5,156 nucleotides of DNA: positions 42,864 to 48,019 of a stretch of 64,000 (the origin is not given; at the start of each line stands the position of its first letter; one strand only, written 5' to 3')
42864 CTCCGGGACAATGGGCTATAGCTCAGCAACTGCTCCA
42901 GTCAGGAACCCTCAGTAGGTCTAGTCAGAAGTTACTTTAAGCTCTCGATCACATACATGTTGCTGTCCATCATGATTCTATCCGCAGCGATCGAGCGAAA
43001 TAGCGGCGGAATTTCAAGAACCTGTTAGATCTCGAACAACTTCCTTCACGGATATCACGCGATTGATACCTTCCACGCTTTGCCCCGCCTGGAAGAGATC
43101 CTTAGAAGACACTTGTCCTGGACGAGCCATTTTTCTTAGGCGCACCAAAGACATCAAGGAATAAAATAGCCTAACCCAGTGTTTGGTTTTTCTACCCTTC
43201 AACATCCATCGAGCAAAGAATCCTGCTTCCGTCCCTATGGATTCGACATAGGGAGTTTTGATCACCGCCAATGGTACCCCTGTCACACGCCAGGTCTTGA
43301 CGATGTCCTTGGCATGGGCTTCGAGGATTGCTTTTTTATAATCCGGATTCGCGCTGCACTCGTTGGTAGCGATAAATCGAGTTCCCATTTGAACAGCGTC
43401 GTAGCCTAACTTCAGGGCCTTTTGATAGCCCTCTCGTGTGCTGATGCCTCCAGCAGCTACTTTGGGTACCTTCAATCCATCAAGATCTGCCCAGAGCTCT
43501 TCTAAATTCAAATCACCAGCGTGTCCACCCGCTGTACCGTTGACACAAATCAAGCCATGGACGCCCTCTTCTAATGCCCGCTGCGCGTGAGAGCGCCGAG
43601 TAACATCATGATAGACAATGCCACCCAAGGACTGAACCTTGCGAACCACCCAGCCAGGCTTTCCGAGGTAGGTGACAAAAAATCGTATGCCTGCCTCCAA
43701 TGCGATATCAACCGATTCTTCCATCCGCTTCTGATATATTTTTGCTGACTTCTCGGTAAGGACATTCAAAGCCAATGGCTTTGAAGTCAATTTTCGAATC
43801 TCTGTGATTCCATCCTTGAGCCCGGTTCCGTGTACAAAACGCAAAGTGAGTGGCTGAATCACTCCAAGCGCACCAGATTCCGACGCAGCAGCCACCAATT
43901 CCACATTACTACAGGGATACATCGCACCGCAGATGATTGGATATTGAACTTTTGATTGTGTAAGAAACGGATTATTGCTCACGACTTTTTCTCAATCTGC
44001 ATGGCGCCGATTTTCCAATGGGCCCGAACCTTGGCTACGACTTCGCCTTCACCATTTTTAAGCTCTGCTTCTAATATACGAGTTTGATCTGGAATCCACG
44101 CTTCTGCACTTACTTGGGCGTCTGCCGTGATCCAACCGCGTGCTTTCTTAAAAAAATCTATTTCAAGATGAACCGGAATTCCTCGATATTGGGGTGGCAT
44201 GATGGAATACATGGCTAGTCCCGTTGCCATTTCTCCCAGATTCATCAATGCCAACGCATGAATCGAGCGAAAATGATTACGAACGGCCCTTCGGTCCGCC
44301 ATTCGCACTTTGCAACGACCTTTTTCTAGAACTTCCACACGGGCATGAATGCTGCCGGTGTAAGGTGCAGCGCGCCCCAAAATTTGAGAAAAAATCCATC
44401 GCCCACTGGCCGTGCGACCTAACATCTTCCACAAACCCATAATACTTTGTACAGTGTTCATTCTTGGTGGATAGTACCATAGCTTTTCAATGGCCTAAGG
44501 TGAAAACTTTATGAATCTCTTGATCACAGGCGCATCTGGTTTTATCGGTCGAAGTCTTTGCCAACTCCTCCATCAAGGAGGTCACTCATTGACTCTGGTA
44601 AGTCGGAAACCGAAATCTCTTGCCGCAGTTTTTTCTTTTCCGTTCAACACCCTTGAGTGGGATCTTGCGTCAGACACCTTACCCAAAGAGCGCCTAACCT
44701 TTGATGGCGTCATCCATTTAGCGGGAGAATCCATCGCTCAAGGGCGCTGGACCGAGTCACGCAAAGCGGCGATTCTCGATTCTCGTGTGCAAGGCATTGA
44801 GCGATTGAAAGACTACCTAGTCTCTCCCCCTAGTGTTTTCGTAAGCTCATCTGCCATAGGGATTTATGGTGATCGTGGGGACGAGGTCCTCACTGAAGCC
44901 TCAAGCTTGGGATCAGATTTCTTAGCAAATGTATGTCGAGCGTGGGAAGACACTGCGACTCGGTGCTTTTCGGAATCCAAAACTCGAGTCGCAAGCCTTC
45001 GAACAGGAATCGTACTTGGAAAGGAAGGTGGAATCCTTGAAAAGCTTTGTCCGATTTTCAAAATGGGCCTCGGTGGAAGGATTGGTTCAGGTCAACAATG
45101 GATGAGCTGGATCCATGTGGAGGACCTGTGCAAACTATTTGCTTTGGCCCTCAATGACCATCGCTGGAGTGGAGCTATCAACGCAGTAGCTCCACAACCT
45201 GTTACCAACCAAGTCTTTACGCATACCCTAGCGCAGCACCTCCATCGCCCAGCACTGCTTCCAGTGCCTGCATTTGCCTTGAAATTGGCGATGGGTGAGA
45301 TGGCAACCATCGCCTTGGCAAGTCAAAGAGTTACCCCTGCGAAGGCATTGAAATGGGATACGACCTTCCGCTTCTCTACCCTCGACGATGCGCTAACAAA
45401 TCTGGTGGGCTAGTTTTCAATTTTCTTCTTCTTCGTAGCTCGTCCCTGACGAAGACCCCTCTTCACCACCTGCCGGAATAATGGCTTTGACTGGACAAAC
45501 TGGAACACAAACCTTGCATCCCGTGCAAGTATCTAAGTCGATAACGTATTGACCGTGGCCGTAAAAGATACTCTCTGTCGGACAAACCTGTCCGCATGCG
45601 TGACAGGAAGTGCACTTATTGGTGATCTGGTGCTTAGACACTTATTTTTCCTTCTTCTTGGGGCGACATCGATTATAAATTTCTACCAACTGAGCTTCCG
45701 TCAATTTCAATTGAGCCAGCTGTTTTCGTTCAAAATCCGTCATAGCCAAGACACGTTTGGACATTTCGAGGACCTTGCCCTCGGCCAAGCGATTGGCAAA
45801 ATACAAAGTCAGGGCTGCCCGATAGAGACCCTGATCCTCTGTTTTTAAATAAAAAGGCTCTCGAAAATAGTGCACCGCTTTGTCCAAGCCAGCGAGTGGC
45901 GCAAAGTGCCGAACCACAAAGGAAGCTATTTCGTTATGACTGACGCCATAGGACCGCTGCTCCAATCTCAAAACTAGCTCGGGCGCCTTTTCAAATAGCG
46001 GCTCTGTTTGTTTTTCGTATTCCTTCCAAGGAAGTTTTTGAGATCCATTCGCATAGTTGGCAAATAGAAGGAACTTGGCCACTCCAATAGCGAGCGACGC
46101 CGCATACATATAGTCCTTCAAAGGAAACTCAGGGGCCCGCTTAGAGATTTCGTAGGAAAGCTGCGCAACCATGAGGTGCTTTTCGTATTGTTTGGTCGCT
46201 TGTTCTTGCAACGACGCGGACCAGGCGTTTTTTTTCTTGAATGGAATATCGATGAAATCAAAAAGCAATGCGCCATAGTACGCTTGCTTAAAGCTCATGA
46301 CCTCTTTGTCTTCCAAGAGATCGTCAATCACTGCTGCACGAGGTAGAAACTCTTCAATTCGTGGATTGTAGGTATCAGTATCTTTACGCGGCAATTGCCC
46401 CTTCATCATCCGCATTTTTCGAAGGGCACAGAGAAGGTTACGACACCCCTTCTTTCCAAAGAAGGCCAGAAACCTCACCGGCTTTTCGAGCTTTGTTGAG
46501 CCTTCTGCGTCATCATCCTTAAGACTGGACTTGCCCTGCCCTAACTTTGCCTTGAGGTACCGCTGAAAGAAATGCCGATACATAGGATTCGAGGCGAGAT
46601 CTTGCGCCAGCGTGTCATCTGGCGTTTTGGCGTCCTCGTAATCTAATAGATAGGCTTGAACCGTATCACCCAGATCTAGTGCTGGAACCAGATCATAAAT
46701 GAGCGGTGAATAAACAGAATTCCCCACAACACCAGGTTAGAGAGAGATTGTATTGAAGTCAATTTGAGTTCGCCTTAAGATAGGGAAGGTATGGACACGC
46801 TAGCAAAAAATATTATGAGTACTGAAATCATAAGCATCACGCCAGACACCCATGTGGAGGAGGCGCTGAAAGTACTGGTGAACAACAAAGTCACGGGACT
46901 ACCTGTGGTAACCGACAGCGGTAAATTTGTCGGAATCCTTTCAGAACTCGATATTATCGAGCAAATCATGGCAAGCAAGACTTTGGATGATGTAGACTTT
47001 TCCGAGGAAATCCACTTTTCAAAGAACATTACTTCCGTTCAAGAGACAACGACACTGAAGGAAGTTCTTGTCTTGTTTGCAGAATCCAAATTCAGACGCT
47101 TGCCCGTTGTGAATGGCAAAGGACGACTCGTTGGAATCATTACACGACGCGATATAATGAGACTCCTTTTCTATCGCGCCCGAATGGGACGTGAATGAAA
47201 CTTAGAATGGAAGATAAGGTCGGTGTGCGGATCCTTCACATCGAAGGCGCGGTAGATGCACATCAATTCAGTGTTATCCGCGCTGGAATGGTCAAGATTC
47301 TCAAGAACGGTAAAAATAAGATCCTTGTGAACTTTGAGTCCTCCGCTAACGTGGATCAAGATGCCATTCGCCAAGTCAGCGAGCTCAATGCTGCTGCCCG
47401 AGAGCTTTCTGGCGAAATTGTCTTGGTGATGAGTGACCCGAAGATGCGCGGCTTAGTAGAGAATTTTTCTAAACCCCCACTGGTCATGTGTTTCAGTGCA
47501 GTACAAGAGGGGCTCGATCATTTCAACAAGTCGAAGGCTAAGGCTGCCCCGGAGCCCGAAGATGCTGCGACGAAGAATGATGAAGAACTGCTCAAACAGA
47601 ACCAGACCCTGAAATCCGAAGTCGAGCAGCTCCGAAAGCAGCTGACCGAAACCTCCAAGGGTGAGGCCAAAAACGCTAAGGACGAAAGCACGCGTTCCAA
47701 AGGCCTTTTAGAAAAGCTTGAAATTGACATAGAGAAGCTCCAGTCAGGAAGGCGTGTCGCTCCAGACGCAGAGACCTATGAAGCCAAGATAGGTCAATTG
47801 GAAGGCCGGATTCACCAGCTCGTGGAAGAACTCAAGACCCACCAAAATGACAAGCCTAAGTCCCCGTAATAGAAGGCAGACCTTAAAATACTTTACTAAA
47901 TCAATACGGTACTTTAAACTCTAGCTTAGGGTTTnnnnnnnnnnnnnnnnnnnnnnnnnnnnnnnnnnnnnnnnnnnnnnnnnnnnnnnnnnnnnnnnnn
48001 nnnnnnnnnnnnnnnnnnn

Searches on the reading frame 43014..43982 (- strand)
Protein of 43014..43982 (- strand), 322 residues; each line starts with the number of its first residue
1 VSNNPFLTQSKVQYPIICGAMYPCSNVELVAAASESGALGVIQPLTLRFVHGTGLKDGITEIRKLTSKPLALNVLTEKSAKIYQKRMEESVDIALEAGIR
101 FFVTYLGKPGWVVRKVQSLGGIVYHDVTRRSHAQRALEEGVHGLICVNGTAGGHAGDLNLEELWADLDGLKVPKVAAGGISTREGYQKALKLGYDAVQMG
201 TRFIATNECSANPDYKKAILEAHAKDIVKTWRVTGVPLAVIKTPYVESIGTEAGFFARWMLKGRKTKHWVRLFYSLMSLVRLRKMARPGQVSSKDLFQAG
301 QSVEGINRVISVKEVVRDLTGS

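Call 59: search_protein_families(library=pfam, proteins=[window:43014-43982:-], max_evalue=0.1)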
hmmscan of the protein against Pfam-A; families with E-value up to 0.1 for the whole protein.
window:43014-43982:- (322 aa): 4 families
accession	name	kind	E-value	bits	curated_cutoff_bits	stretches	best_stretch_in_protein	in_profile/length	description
PF03060.21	NMO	-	1e-37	130.7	28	1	10-320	8-329/331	Nitronate monooxygenase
PF00478.31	IMPDH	-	0.0002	20.9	25.6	1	169-211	205-247/345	IMP dehydrogenase / GMP reductase domain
PF05690.20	ThiG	-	0.009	15.8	23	1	132-203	136-207/247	Thiazole biosynthesis protein ThiG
PF00977.27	His_biosynth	-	0.012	15.5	23.6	1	115-203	134-222/228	Histidine biosynthesis protein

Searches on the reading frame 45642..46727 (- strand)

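Call 3: search_protein_families(library=pfam, proteins=[window:45642-46727:-], max_evalue=1)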
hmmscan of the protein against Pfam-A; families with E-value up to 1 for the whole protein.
window:45642-46727:- (361 aa): 1 family
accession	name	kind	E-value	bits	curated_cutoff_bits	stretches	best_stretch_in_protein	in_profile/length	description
PF21256.2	TetR_C_5-like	-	0.11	13.1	27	0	36-75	35-75/127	Tetracyclin repressor-like, C-terminal domain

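Call 4: search_protein_families(library=ncbifam, proteins=[window:45642-46727:-], max_evalue=1)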
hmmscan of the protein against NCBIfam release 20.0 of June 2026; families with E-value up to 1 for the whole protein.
window:45642-46727:- (361 aa): 0 families

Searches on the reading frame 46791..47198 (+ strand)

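Call 3: search_protein_families(library=pfam, proteins=[window:46791-47198:+], max_evalue=1)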
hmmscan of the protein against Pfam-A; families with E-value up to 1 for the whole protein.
window:46791-47198:+ (135 aa): 3 families
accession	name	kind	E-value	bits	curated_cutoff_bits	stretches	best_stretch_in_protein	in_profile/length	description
PF00571.33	CBS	-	6e-35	119.8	24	2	6-59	2-55/57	CBS domain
PF05239.21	PRC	-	0.0011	19.4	21.2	0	33-54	8-29/78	PRC-barrel domain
PF11989.14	Dsl1_C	-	0.093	12.9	30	1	2-103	84-179/194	Retrograde transport protein Dsl1 C terminal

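Call 4: search_protein_families(library=ncbifam, proteins=[window:46791-47198:+], max_evalue=1)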
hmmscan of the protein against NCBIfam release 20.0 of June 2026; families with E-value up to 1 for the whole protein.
window:46791-47198:+ (135 aa): 32 families (the best 25 are shown)
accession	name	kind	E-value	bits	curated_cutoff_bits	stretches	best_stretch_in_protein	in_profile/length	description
NF041630.1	CBS_CbpB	equivalog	2.4e-16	59.9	125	1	11-125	19-134/143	cyclic-di-AMP-binding protein CbpB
NF011447.0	PRK14869.2-3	equivalog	6.1e-15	54.8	522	2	76-126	74-124/540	putative manganese-dependent inorganic diphosphatase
NF041552.1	TF_PrdR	equivalog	3.5e-14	52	795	1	4-127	7-126/577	sigma-54 dependent transcriptional regulator PrdR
TIGR01302.1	IMP_dehydrog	equivalog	4.3e-14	52.2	481.5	1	6-125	83-199/450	IMP dehydrogenase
NF053603.1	HhpR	exception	8.1e-13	48.2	520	2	6-61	225-280/282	CBS domain-containing high hydrostatic pressure regulator HhpR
NF011443.0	PRK14869.1-5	equivalog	2e-12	46.3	335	2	5-66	71-132/546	putative manganese-dependent inorganic diphosphatase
NF011440.0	PRK14869.1-2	equivalog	7.6e-12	44.6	746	2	61-123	233-295/541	putative manganese-dependent inorganic diphosphatase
TIGR01186.1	proV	subfamily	1.1e-11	44.5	326.6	1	7-126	246-357/363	betaine/proline/choline family ABC transporter ATP-binding protein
NF011442.0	PRK14869.1-4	equivalog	3.9e-11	42.1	400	2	76-124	253-301/543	putative manganese-dependent inorganic diphosphatase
NF011449.0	PRK14869.2-5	equivalog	5.4e-11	42.2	411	1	77-125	75-123/451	putative manganese-dependent inorganic diphosphatase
TIGR00400.1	mgtE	equivalog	8.5e-11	41.3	232.75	2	5-66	197-258/450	magnesium transporter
NF053863.1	DS11_antiphage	equivalog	1.6e-10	40.6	260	2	78-124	83-129/305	CBS domain-containing anti-phage protein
NF038279.1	TF_CBS_SpxR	exception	1.7e-10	40.2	600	2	3-75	249-321/427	CBS-HotDog domain-containing transcription factor SpxR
NF011441.0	PRK14869.1-3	equivalog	4.7e-10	38.7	753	2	12-61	77-126/548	putative manganese-dependent inorganic diphosphatase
TIGR01137.1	cysta_beta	equivalog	1.1e-09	37.5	510.25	1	9-125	344-455/457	cystathionine beta-synthase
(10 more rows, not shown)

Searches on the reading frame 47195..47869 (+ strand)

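Call 3: search_protein_families(library=pfam, proteins=[window:47195-47869:+], max_evalue=1)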
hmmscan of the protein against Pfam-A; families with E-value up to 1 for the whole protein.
window:47195-47869:+ (224 aa): 19 families
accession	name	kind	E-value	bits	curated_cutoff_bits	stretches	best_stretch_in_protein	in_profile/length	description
PF01740.26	STAS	-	4e-06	27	22.6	1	4-105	3-105/106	STAS domain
PF06156.18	YabA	-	0.0043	18.1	30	1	127-174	29-75/103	Initiation control protein YabA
PF02183.23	HALZ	-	0.03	14.9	28.1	1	130-150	22-42/43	Homeobox associated leucine zipper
PF04728.18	LPP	-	0.031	15.1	29.1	1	131-167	4-39/53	Lipoprotein leucine-zipper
PF07558.16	Shugoshin_N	-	0.1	12.9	30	0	131-152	11-32/45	Shugoshin N-terminal coiled-coil region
PF20042.4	DUF6444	-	0.11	13.6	27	0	173-219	12-47/85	Family of unknown function (DUF6444)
PF24580.1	DUF7607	-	0.11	13.1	27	0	189-221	45-77/110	Domain of unknown function (DUF7607)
PF07798.16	CCDC90-like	-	0.11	12.7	33.5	1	129-215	45-144/175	Coiled-coil domain-containing protein 90-like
PF22123.2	Exu_RNase_H_like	-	0.13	13.2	27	1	21-118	47-147/163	Exuperantia RNAse H-like domain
PF13466.11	STAS_2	-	0.16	12.6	29.2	1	14-89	1-75/80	STAS domain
PF04472.17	SepF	-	0.18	12.5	27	1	32-78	15-58/72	Cell division protein SepF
PF14712.11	Snapin_Pallidin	-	0.23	12.4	29.6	0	176-217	40-82/89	Snapin/Pallidin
PF19745.5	FUT8_N_cat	-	0.24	10.5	27.6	1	112-214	32-128/499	Alpha-(1,6)-fucosyltransferase N- and catalytic domains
PF17253.7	DUF5320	-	0.33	12.6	27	1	117-152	63-98/99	Family of unknown function (DUF5320)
PF00170.26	bZIP_1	-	0.7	10.5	27.6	1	130-150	36-56/64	bZIP transcription factor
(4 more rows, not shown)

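Call 4: search_protein_families(library=ncbifam, proteins=[window:47195-47869:+], max_evalue=1)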
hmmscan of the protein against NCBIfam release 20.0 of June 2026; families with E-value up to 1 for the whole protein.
window:47195-47869:+ (224 aa): 18 families
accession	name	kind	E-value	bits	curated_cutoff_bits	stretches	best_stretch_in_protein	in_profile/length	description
NF045487.1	ASRP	equivalog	0.00014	20.7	300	1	124-218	146-239/593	archaea-specific SMC-related protein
NF041035.1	Rad50_Halo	equivalog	0.0034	15.8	1000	1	101-219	216-336/883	DNA double-strand break repair ATPase Rad50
NF011925.1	PRK15396.1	subfamily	0.0035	17.5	108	1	131-172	29-69/78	major outer membrane lipoprotein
TIGR00377.1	ant_ant_sig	superfamily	0.0038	17.1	53.45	1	1-86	3-89/108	anti-sigma factor antagonist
NF002572.0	PRK02224.1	equivalog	0.0062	14.9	1087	1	101-218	216-335/888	DNA double-strand break repair ATPase Rad50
NF045780.1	TrlF_fam_ATP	equivalog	0.019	13.7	350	1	46-218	513-672/944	TrlF family AAA-like ATPase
TIGR02886.1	spore_II_AA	equivalog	0.02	14.9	114.75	1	5-89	3-88/106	anti-sigma F factor antagonist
NF052320.1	Cbp1_fam_LP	subfamily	0.042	13.4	90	1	99-216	52-170/286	Cbp1 family collagen-binding glycoprotein adhesin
NF009640.0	PRK13169.1-1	equivalog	0.057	13.9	134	1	123-165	25-67/105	DNA replication initiation control protein YabA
TIGR00998.1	8a0101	subfamily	0.075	12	390.8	1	123-200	90-167/334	EmrA/EmrK family multidrug efflux transporter periplasmic adaptor subunit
NF004434.0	PRK05771.3-3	equivalog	0.11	11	777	1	130-206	92-171/686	V-type ATP synthase subunit I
NF010725.0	PRK14127.1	equivalog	0.13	12.7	91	0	126-166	45-86/111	cell division regulator GpsB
NF040870.1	AztC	equivalog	0.16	11.4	350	1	103-181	79-156/277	zinc ABC transporter substrate-binding protein AztC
NF052667.1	Tsi2_fam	equivalog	0.23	11.9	70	0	137-175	14-52/73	Tsi2 family anti-toxin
NF047362.1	CT392_fam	equivalog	0.27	10.1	160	1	118-215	97-188/383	CT392 family protein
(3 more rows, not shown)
